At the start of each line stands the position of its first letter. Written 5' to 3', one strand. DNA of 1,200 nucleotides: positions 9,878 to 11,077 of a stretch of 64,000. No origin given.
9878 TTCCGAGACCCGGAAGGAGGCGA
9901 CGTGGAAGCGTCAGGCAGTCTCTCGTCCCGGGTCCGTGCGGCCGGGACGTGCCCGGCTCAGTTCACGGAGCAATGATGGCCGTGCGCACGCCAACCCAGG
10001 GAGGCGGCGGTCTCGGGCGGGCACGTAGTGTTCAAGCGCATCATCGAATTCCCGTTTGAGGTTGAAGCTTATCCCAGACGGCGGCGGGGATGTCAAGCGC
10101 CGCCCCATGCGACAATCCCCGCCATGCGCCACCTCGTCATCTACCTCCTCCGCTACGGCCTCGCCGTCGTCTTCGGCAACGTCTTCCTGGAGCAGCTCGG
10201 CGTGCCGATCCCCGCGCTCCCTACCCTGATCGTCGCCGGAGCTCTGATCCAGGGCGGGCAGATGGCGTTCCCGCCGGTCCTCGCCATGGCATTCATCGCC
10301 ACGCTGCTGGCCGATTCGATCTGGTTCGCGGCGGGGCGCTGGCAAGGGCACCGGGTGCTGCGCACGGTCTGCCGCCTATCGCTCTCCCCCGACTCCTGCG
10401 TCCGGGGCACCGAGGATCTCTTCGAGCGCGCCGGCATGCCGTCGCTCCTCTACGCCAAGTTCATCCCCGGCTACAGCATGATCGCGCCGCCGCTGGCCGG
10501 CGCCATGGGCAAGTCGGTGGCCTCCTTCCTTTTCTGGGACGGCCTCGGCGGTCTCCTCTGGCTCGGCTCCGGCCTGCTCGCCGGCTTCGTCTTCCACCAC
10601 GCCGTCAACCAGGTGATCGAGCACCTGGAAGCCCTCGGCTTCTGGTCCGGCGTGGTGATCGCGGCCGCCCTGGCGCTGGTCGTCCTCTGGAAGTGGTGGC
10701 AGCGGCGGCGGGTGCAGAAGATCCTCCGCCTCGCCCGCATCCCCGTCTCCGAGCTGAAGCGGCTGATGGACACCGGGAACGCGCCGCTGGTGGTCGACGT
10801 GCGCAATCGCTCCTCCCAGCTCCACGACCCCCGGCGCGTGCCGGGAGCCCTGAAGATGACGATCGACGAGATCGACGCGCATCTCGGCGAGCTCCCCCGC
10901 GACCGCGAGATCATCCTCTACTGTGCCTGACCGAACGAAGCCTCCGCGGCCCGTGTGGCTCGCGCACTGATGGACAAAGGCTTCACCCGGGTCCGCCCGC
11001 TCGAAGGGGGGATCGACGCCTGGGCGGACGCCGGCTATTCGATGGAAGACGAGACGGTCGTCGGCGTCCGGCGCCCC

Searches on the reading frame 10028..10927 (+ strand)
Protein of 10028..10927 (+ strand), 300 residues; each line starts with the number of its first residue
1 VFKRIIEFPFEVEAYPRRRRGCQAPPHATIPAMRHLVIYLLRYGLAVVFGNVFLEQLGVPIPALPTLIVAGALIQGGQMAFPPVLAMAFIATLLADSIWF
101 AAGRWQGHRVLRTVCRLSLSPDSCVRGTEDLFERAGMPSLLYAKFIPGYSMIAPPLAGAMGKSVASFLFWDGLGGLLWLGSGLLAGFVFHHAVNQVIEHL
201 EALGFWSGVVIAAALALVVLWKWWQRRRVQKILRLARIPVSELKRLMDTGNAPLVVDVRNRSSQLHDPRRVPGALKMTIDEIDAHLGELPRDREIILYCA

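Call 9: search_protein_families(library=pfam, proteins=[window:10028-10927:+], max_evalue=0.01)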
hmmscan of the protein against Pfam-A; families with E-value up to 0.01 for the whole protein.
window:10028-10927:+ (300 aa): 2 families
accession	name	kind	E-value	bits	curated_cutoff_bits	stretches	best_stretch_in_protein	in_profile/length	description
PF09335.16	VTT_dom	-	1.2e-11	45.6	33.9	1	61-179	1-114/123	VTT domain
PF00581.25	Rhodanese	-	8.6e-05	23.4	22.2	1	241-300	3-69/102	Rhodanese-like domain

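Call 10: search_protein_families(library=ncbifam, proteins=[window:10028-10927:+], max_evalue=0.01)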
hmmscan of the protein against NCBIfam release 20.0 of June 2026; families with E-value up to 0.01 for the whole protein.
window:10028-10927:+ (300 aa): 6 families
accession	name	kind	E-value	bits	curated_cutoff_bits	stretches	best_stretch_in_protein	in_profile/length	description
NF008102.0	PRK10847.1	equivalog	3.3e-09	36.8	236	1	45-216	30-202/219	DedA family protein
NF041203.1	rhodanese_LYCAU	equivalog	1.5e-06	27.9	115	1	234-300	19-84/126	rhodanese-related (seleno)protein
NF052604.1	UndecprPTUtpABac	equivalog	1.1e-05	25.7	250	1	61-228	29-196/198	undecaprenyl phosphate transporter UptA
NF005902.0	PRK07878.1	equivalog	0.00032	19.7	647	1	236-299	287-350/392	adenylyltransferase/sulfurtransferase MoeZ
NF052605.1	UndecprPTUptAStph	equivalog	0.00065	19.7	300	1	39-219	8-192/197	undecaprenyl phosphate transporter UptA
NF033833.0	rhodan_ChrE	equivalog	0.0025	17.7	120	1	240-299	7-66/108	rhodanese family chromate resistance protein ChrE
